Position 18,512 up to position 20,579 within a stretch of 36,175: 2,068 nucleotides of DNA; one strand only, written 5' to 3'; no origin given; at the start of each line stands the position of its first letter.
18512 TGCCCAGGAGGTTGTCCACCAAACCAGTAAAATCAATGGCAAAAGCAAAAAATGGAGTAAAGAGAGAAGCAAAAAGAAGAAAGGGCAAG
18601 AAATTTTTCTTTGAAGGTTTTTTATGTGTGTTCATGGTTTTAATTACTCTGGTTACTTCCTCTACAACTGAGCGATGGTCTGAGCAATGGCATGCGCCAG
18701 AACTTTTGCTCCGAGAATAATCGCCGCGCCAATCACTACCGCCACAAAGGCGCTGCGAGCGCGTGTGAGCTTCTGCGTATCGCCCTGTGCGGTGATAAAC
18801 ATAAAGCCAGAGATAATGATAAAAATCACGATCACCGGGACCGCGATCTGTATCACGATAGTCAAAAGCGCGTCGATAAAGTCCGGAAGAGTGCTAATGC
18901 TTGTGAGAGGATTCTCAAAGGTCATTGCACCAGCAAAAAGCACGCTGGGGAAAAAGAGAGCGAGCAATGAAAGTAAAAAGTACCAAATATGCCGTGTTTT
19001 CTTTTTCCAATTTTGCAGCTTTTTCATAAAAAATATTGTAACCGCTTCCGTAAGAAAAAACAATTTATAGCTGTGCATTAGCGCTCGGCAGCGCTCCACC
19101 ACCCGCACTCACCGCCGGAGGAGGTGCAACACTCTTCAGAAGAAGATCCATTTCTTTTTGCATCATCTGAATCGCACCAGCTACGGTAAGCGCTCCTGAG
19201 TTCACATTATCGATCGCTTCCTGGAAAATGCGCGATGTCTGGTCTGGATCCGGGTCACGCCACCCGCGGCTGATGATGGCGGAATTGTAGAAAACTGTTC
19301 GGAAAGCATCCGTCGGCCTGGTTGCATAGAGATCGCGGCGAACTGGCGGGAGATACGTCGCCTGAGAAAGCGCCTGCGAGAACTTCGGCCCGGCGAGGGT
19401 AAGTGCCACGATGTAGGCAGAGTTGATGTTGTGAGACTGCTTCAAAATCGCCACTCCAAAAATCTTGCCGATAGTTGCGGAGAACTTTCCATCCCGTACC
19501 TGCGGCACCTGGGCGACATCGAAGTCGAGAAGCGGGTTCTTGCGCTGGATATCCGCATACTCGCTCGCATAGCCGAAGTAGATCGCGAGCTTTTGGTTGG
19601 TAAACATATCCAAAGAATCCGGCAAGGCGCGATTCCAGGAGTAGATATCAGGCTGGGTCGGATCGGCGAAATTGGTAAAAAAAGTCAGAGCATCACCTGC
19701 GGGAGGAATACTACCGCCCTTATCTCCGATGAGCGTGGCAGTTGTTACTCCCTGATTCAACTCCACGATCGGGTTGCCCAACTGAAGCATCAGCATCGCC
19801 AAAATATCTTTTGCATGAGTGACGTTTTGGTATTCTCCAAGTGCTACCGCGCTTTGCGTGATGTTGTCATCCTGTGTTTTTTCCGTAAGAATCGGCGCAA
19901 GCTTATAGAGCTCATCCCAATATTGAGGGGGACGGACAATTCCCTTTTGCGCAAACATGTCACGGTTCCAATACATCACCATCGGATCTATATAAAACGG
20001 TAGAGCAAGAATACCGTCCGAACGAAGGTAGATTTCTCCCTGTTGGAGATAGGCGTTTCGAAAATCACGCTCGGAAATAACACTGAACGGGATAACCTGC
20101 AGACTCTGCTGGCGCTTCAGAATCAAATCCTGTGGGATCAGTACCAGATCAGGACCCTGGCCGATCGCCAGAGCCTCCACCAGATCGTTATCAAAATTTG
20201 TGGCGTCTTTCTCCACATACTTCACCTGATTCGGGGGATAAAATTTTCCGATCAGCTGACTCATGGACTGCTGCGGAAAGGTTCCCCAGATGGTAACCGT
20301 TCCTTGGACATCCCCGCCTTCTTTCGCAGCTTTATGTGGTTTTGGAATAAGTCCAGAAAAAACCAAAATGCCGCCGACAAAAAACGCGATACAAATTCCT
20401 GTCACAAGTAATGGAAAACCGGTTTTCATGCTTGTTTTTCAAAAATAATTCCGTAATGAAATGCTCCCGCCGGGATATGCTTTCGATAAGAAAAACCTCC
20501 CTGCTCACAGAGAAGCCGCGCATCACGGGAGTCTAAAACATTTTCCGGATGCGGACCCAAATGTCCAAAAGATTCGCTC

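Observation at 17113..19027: Tandem array of five divergent paralogous small two-transmembrane proteins (pilin-like, VirB2/TrbC topology)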

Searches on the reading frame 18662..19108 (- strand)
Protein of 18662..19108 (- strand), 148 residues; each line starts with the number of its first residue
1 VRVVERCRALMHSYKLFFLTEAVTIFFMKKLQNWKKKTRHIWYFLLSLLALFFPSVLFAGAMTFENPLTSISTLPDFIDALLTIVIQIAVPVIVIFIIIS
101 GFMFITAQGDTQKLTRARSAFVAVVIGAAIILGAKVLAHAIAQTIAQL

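Call 3: search_protein_families(library=pfam, proteins=[window:18662-19108:-], max_evalue=1)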
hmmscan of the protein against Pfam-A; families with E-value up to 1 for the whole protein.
window:18662-19108:- (148 aa): 6 families
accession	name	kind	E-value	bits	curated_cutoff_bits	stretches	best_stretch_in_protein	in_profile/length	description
PF04956.18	TrbC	-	7.7e-08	32.9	27.9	1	28-139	1-96/98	TrbC/VIRB2 pilin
PF18895.5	T4SS_pilin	-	1.3e-07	32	26.6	1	73-140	4-70/71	Type IV secretion system pilin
PF19607.4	DUF6112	-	4e-07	30.2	25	1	67-136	9-75/88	Family of unknown function (DUF6112)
PF14147.11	Spore_YhaL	-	0.028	14.6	27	1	92-108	7-23/52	Sporulation protein YhaL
PF08006.16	HAAS_TM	-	0.3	11.6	28.3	1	17-92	29-104/117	HAAS transmembrane region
PF02308.21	MgtC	-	0.32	11.8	31.4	1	75-144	46-107/121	MgtC family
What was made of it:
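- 18662..19027 (-): Pilin type A, first gene of the array: 121 aa, TrbC/VirB2-like, with a predicted Sec signal peptide (cleavage around residues 32-34) followed by a helical hairpin. PF04956 TrbC 32.9 bits (cutoff 27.9), PF18895 32.0 bits and DUF6112 30.2 bits (call 3).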

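Call 40: search_solved_structures(query=A4, max_evalue=10, show_alignments=2)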
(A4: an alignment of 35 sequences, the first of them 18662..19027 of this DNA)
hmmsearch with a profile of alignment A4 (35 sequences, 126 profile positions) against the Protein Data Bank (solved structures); distinct sequences matched with E-value up to 10: 7.
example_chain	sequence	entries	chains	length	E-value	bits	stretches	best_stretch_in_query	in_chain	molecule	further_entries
9lw5_R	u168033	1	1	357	1.2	12.4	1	60-111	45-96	Beta-2 adrenergic receptor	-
8uo1_R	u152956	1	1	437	1.2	12.4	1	60-111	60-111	Beta-2 adrenergic receptor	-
2r4r_A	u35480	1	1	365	2.3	11.5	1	60-111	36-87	Beta-2 adrenergic receptor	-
6ibl_A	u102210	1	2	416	2.3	11.5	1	48-110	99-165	Thioredoxin 1,Beta-1 adrenergic receptor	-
9l8l_R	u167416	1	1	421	2.9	11.2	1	60-111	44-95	Beta-2 adrenergic receptor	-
9u9v_R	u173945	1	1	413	3.2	11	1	60-111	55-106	Beta-2 adrenergic receptor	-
8w1v_A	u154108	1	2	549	4.1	10.7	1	60-111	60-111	Beta-2 adrenergic receptor,Endolysin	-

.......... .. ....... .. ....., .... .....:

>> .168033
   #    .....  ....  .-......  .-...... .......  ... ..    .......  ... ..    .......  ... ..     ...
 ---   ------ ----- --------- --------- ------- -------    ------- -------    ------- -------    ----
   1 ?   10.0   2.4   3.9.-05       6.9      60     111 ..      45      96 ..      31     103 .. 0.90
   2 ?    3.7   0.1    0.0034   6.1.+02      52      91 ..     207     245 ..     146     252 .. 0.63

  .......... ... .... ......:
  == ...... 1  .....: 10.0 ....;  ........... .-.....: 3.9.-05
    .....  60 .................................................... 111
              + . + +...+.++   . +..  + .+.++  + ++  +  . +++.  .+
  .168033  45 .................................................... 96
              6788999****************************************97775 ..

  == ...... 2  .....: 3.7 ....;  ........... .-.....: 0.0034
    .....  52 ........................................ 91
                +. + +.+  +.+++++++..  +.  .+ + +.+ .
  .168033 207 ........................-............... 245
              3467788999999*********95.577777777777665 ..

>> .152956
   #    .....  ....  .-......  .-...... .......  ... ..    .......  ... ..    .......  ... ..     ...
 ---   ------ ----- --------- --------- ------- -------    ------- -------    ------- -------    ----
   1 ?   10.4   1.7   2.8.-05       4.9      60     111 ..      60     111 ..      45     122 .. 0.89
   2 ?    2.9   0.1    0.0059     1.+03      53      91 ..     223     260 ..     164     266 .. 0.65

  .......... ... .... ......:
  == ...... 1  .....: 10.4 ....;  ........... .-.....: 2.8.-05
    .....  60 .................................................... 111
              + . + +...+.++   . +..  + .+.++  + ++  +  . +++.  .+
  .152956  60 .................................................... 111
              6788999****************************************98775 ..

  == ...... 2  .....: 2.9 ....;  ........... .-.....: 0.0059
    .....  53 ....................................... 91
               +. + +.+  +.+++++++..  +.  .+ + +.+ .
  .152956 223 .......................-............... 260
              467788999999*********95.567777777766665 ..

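Call 43: find_homologous_proteins(query=window:18662-19027:-, max_evalue=0.00001)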
Query window:18662-19027:- (121 aa): 3 proteins with E <= 0.00001 among 72 candidates.
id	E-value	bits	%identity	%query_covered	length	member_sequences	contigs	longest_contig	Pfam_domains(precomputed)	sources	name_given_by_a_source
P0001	1.5e-67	243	100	100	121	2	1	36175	PF18895.6,PF19607.5,PF04956.19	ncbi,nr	ncbi:MAG TPA: DUF6112 family protein [Candidatus Paceibacterota bacterium]|nr:DUF6112 family protein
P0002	4.7e-39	151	75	91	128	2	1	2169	PF18895.6,PF19607.5,PF04956.19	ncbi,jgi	jgi:fumarate reductase subunit D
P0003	1.5e-31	127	70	82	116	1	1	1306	PF18895.6,PF19607.5,PF04956.19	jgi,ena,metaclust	metaclust:\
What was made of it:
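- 18662..19027 (-): NCBI 121-aa protein named 'DUF6112 family protein [Candidatus Paceibacterota bacterium]' (call 43).
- Checked: The mechanical ORF for the last one extends to a GTG at 19108, but NCBI's protein for this contig is the 121-aa form (call 43).
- NCBI labels the contig Candidatus Paceibacterota (call 43).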

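Call 44: find_homologous_proteins(query=A4, max_evalue=1e-8)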
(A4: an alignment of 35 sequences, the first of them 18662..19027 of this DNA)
Query A4 (35 sequences) (121 aa, profile of the alignment): 318 proteins with E <= 1e-8 among 8000 candidates; the best 120 are listed.
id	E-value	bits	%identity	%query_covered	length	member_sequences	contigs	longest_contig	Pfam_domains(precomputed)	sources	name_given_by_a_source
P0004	2.0e-36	143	46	70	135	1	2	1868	PF18895.6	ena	-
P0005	2.6e-36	142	49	79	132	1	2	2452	PF18895.6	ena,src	-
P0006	9.0e-36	141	40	98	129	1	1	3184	PF18895.6,PF04956.19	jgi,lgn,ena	-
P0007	1.2e-35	140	53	69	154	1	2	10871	PF18895.6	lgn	-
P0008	2.9e-35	139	47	67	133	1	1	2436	PF18895.6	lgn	-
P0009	6.5e-35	138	45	69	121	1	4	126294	PF18895.6,PF04956.19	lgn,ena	-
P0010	1.3e-34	137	44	70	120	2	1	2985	PF18895.6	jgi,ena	-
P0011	2.0e-34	136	43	67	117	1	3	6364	PF18895.6,PF04956.19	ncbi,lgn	-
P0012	3.3e-34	136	48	72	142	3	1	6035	PF18895.6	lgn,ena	-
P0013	4.4e-34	135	45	69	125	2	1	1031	PF18895.6,PF04956.19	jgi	-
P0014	5.1e-34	135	41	100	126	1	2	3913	PF18895.6,PF04956.19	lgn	-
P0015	5.5e-34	135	50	69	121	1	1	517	PF18895.6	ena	-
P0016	5.5e-34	135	45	70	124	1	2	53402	PF18895.6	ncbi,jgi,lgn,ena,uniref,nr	ncbi:hypothetical protein COU17_03425 [Candidatus Kaiserbacteria bacterium CG10_big_fil_rev_8_21_14_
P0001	8.0e-34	134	100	100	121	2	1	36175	PF18895.6,PF19607.5,PF04956.19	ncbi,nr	ncbi:MAG TPA: DUF6112 family protein [Candidatus Paceibacterota bacterium]|nr:DUF6112 family protein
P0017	1.2e-33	134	40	88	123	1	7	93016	PF18895.6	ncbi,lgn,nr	ncbi:hypothetical protein HYW58_00580 [Candidatus Kaiserbacteria bacterium]|nr:hypothetical protein 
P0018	1.5e-33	133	45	69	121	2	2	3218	PF18895.6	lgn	-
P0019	1.5e-33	133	51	69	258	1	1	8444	PF18895.6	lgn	-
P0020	1.5e-33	133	44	67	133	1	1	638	PF18895.6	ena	-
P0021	2.0e-33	133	38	88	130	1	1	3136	PF18895.6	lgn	-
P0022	2.1e-33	133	39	100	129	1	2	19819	PF18895.6,PF04956.19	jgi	-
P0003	2.6e-33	133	70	82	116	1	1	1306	PF18895.6,PF19607.5,PF04956.19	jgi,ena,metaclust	metaclust:\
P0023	2.9e-33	132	45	73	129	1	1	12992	PF18895.6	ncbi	-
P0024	3.3e-33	132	44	69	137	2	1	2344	PF18895.6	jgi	-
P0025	5.1e-33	132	42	69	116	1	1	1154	PF18895.6,PF04956.19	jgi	jgi:hypothetical protein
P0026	6.3e-33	131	43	69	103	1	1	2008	PF18895.6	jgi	-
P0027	7.6e-33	131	41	91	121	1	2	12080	PF18895.6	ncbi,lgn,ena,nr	ncbi:MAG TPA: hypothetical protein ENI63_00385 [Candidatus Kaiserbacteria bacterium]|nr:hypothetical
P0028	8.9e-33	131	46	69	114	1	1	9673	PF18895.6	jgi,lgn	jgi:hypothetical protein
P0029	9.0e-33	131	43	91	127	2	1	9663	PF18895.6,PF04956.19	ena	-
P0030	2.2e-32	130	40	88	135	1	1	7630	PF18895.6,PF04956.19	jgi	-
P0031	3.2e-32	129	42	70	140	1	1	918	PF18895.6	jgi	-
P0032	3.3e-32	129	33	98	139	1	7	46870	PF18895.6,PF04956.19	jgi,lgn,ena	-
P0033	4.5e-32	129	45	69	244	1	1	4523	PF18895.6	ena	-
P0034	4.6e-32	129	41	69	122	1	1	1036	PF18895.6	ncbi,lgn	-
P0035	5.5e-32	128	48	69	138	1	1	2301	PF18895.6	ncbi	-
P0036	7.0e-32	128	39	71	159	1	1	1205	PF18895.6,PF04956.19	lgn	-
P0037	7.5e-32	128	44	69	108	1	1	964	PF18895.6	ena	-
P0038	8.4e-32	128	46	70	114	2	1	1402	PF18895.6,PF04956.19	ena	-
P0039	9.3e-32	128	48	70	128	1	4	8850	PF18895.6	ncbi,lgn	-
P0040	9.9e-32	127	45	69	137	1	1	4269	PF18895.6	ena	-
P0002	1.1e-31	127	75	91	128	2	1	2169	PF18895.6,PF19607.5,PF04956.19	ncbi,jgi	jgi:fumarate reductase subunit D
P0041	1.2e-31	127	42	68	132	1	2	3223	PF18895.6,PF04956.19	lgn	-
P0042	1.2e-31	127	45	69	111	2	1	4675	PF18895.6,PF04956.19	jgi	jgi:hypothetical protein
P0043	1.3e-31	127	47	69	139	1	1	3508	PF18895.6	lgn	-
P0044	1.6e-31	127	44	79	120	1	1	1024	PF18895.6,PF04956.19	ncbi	-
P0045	1.7e-31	127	41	83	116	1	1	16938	PF18895.6,PF04956.19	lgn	-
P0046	1.8e-31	127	40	74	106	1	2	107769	PF18895.6,PF04956.19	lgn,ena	-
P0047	1.8e-31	127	38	92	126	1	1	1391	PF18895.6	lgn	-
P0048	2.0e-31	126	42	68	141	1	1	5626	PF18895.6,PF04956.19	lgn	-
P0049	2.3e-31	126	45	69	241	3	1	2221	PF18895.6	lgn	-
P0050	2.3e-31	126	47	69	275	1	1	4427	PF18895.6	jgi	jgi:Type IV secretion system pilin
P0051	2.4e-31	126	37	100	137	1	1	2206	PF18895.6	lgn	-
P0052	2.9e-31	126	44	69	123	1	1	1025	PF18895.6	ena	-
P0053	3.0e-31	126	42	70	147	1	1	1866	PF18895.6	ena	-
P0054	3.0e-31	126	47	70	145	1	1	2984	PF18895.6,PF04956.19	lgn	-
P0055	3.0e-31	126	47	74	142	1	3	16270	PF18895.6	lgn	-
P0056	3.5e-31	126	37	88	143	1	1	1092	PF18895.6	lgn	-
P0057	3.5e-31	126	51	78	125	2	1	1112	PF18895.6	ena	-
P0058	4.2e-31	125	38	98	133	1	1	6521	PF18895.6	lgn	-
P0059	4.5e-31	125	48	69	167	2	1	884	PF18895.6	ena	-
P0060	4.7e-31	125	43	69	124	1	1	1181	PF18895.6,PF04956.19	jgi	jgi:hypothetical protein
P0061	4.8e-31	125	41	69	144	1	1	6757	PF18895.6,PF04956.19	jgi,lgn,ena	-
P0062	5.2e-31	125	37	88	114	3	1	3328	PF18895.6,PF04956.19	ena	-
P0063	5.4e-31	125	36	100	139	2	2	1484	PF18895.6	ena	-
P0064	7.6e-31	125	33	100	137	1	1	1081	PF18895.6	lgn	-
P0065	1.0e-30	124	43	66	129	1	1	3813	PF18895.6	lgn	-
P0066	1.1e-30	124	31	100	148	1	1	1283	PF18895.6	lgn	-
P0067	1.4e-30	124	41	69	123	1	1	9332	PF18895.6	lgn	-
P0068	1.7e-30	123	37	77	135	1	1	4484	PF18895.6,PF04956.19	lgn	-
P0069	1.7e-30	123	37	69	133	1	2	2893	PF18895.6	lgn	-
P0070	1.8e-30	123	47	74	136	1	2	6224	PF18895.6,PF04956.19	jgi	jgi:hypothetical protein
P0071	1.8e-30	123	38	93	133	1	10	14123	PF18895.6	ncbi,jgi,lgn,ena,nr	ncbi:pilin [Patescibacteria group bacterium]|nr:pilin [Patescibacteria group bacterium] MBU1246637.1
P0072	2.0e-30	123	36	100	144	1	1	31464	PF18895.6,PF04956.19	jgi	-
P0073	2.1e-30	123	40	69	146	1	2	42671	PF18895.6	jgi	jgi:hypothetical protein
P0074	2.2e-30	123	43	72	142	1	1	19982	PF18895.6,PF04956.19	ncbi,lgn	-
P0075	2.6e-30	123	33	100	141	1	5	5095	PF18895.6,PF04956.19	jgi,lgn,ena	jgi:hypothetical protein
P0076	2.6e-30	123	45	70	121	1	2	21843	PF18895.6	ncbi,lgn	-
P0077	2.7e-30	123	46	70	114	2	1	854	PF18895.6,PF04956.19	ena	-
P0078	2.8e-30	123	39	69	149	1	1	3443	PF18895.6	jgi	jgi:hypothetical protein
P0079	3.2e-30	123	42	76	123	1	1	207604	PF18895.6,PF04956.19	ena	-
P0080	3.2e-30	123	39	75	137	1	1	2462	PF18895.6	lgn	-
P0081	3.4e-30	123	37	69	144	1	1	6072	PF18895.6,PF04956.19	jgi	-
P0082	3.4e-30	123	47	71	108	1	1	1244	PF18895.6,PF04956.19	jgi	-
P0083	3.6e-30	122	41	69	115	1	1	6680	PF18895.6,PF04956.19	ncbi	ncbi:MAG: hypothetical protein WCW65_02585 [Candidatus Paceibacterota bacterium]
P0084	3.7e-30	122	35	88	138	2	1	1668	PF18895.6,PF04956.19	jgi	-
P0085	4.1e-30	122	47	73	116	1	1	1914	PF18895.6,PF04956.19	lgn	-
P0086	5.0e-30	122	40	83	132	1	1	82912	PF18895.6,PF04956.19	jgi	-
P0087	5.9e-30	122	47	74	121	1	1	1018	PF18895.6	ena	-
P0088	6.6e-30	122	42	74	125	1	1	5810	PF18895.6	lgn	-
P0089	6.7e-30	122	41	69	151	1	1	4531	PF18895.6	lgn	-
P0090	6.8e-30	122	39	91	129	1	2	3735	PF18895.6,PF04956.19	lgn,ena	-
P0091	6.9e-30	122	50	69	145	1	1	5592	PF18895.6,PF04956.19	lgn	-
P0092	8.2e-30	121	42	69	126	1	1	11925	PF18895.6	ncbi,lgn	-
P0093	8.8e-30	121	39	83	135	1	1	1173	PF18895.6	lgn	-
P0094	9.0e-30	121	40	69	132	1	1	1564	PF18895.6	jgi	jgi:hypothetical protein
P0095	9.7e-30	121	41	83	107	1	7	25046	PF18895.6,PF04956.19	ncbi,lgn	-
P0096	9.9e-30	121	40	67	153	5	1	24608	PF18895.6,PF04956.19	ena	-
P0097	1.2e-29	121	45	69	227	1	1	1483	PF01456.23,PF18895.6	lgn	-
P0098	1.2e-29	121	42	74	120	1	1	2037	PF18895.6,PF04956.19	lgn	-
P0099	1.2e-29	121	50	88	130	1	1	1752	PF04956.19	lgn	-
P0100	1.7e-29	120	41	83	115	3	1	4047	PF18895.6,PF04956.19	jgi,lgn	-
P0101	1.7e-29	120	43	74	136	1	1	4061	PF18895.6,PF04956.19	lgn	-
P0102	1.9e-29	120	40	69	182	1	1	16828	PF18895.6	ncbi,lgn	-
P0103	2.0e-29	120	45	69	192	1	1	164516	PF18895.6,PF19607.5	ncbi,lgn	-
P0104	2.0e-29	120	41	74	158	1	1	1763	PF18895.6,PF04956.19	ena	-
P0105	2.0e-29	120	32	100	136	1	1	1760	PF18895.6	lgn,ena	-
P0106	2.1e-29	120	41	69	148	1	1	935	PF18895.6,PF19607.5,PF01554.24,PF04956.19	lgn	-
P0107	2.1e-29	120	41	89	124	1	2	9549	PF18895.6,PF04956.19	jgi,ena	-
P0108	2.4e-29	120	42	69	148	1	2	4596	PF18895.6,PF19607.5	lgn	-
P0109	2.8e-29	120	42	69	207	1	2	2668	PF18895.6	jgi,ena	jgi:hypothetical protein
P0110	3.2e-29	119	45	69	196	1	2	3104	PF18895.6,PF19607.5,PF01554.24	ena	-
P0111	3.4e-29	119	40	88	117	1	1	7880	PF18895.6,PF04956.19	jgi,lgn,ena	-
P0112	3.7e-29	119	45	68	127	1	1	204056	PF18895.6,PF04956.19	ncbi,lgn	-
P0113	4.5e-29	119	38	86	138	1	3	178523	PF18895.6,PF04956.19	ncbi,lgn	-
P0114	5.0e-29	119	36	100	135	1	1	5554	PF18895.6,PF04956.19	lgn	-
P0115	5.1e-29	119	46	69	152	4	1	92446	PF18895.6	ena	-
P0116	5.5e-29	119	35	91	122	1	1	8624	PF18895.6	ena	-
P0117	6.8e-29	118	36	69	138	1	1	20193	PF18895.6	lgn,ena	-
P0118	6.9e-29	118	36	98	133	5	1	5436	PF18895.6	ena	-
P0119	6.9e-29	118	47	74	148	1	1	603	PF18895.6,PF04956.19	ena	-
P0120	7.4e-29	118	35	98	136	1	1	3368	PF18895.6,PF04956.19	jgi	jgi:hypothetical protein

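Call 55: predict_structure(alignment_id=A7)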
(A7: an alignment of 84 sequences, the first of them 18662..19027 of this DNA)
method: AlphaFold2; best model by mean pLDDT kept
length: 121 residues; sequences in the alignment: 84
mean_pLDDT: 89.8   pTM: 0.59
mean pLDDT of the five models: 89.8, 87.6, 86.5, 86.3, 86.2
residues with pLDDT >= 90: 82; 70-90: 29; 50-70: 10; < 50: 0
segments of 3 or more residues with pLDDT < 50: none
pLDDT, mean of each block of 10 residues (from residue 1): 78 92 88 66 83 93 97 97 96 98 96 92 90
secondary structure, 60 per line:
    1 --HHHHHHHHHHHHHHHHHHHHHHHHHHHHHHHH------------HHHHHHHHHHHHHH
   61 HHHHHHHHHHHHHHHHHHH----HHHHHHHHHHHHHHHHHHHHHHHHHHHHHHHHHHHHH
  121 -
elements in order: H3-34 H47-79 H84-120
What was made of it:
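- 18662..19027 (-): AF2 pLDDT 89.8 with helices 3-34, 47-79 and 84-120 (call 55).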

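Call 58: fold_search(model_id=the predicted structure, library=pdb)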
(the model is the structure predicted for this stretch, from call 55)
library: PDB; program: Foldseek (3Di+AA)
matches with E <= 10: 55; with E <= 0.001: 0
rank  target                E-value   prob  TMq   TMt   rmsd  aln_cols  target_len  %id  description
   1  6cnn_A                9.8e-01  0.75  0.45  0.17  13.7       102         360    8  Cryo-EM structure of the human SK4/calmodulin channel complex in the Ca2+ bound state I (released 2018-05-02)
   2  3mq1_A                2.6e+00  0.23  0.34  0.39  14.3       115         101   15  Crystal Structure of Dust Mite Allergen Der p 5 (released 2010-06-02)
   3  1ijp_MODEL_1_A        4.2e+00  0.25  0.37  0.52   3.7        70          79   20  Solution Structure of Ala20Pro/Pro64Ala substituted subunit c of Escherichia coli ATP synthase (released 2002-03-27)
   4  1l6t_MODEL_1_A        4.8e+00  0.28  0.38  0.53   3.7        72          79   18  STRUCTURE OF ALA24/ASP61 TO ASP24/ASN61 SUBSTITUTED SUBUNIT C OF ESCHERICHIA COLI ATP SYNTHASE (released 2002-07-24)
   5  6lgq_C                5.4e+00  0.51  0.44  0.26   2.1        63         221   11  The crystal complex structure of histidine kinase and response regulator (released 2020-12-09)
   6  8zar_C                5.4e+00  0.41  0.45  0.17   2.5        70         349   10  EmrAB-TolC MFS-type tripartite multidrug efflux pump FA (released 2025-04-30)
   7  3fd9_A                5.4e+00  0.25  0.42  0.24   3.2        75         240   17  Crystal Structure of the transcriptional anti-activator ExsD from Pseudomonas aeruginosa (released 2009-06-23)
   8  6cnm_A                5.4e+00  0.21  0.43  0.17  12.7       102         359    8  Cryo-EM structure of the human SK4/calmodulin channel complex (released 2018-05-02)
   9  6h2f_D                5.4e+00  0.15  0.33  0.15   4.5        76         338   16  Structure of the pre-pore AhlB of the tripartite alpha-pore forming toxin, AHL, from Aeromonas hydrophila. (released 2019-07-10)
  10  8zal_A                5.7e+00  0.25  0.42  0.16   2.8        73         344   11  EmrAB-TolC MFS-type tripartite multidrug efflux pump EA (released 2025-04-30)
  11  1a91_MODEL_1_A        6.1e+00  0.38  0.46  0.65   2.4        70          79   18  SUBUNIT C OF THE F1FO ATP SYNTHASE OF ESCHERICHIA COLI; NMR, 10 STRUCTURES (released 1998-07-01)
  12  3tul_B                6.1e+00  0.14  0.40  0.37  10.9       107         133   11  Crystal structure of N-terminal region of Type III Secretion Major Translocator SipB (residues 82-226) (released 2012-02-15)
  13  2y3h_A                6.5e+00  0.35  0.42  0.46   3.7        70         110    8  E63Q mutant of Cupriavidus metallidurans CH34 CnrXs (released 2011-03-30)
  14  8vc9_B                6.5e+00  0.35  0.39  0.14   2.9        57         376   12  Hybrid response regulator LvrB from Leptospira / phosphorylated REC form (released 2024-12-18)
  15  8zar_D                6.5e+00  0.21  0.41  0.15   2.9        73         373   11  EmrAB-TolC MFS-type tripartite multidrug efflux pump FA (released 2025-04-30)
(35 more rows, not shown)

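Call 62: search_protein_families(library=ncbifam, proteins=[window:18662-19027:-], max_evalue=0.01)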
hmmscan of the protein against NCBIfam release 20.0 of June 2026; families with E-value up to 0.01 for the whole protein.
window:18662-19027:- (121 aa): 1 family
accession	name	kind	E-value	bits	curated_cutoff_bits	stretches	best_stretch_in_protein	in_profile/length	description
NF007790.0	PRK10484.1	equivalog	0.0012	17.7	401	1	7-113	113-220/527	solute:sodium symporter family transporter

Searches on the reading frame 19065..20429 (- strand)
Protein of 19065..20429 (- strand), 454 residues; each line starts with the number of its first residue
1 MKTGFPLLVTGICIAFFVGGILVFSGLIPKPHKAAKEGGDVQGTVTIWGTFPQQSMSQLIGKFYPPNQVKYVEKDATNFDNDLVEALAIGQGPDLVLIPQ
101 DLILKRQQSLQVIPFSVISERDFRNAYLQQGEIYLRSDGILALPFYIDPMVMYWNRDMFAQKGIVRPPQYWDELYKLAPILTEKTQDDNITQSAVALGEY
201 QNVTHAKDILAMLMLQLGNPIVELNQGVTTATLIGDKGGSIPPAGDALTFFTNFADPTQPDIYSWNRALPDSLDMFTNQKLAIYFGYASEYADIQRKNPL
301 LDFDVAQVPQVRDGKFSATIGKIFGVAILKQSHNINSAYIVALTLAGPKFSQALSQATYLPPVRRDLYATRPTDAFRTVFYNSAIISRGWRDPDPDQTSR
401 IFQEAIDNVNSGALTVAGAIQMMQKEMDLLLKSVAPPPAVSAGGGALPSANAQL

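Call 6: search_protein_families(library=pfam, proteins=[window:19065-20429:-], max_evalue=0.001)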
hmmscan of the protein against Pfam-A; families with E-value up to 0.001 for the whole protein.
window:19065-20429:- (454 aa): 2 families
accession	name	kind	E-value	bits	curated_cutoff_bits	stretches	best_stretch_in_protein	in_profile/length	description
PF01547.30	SBP_bac_1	-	3.9e-16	60.3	26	1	55-336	9-291/307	Bacterial extracellular solute-binding protein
PF13416.11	SBP_bac_8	-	1.3e-13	51.9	27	1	69-369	14-267/279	Bacterial extracellular solute-binding protein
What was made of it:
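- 19065..20429 (-): Conserved upstream partner: a 454-aa membrane-anchored solute-binding-protein-like gene (SBP_bac_1), probably co-transcribed with the array. PF01547 60.3 bits (call 6).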

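Call 62: search_protein_families(library=ncbifam, proteins=[window:19065-20429:-], max_evalue=0.01)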
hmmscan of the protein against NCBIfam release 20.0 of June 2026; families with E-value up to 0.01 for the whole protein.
window:19065-20429:- (454 aa): 1 family
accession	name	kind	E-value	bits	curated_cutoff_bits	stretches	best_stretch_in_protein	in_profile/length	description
TIGR03850.1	bind_CPR_0540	equivalog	0.00055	18.7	299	1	139-180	150-190/437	carbohydrate ABC transporter substrate-binding protein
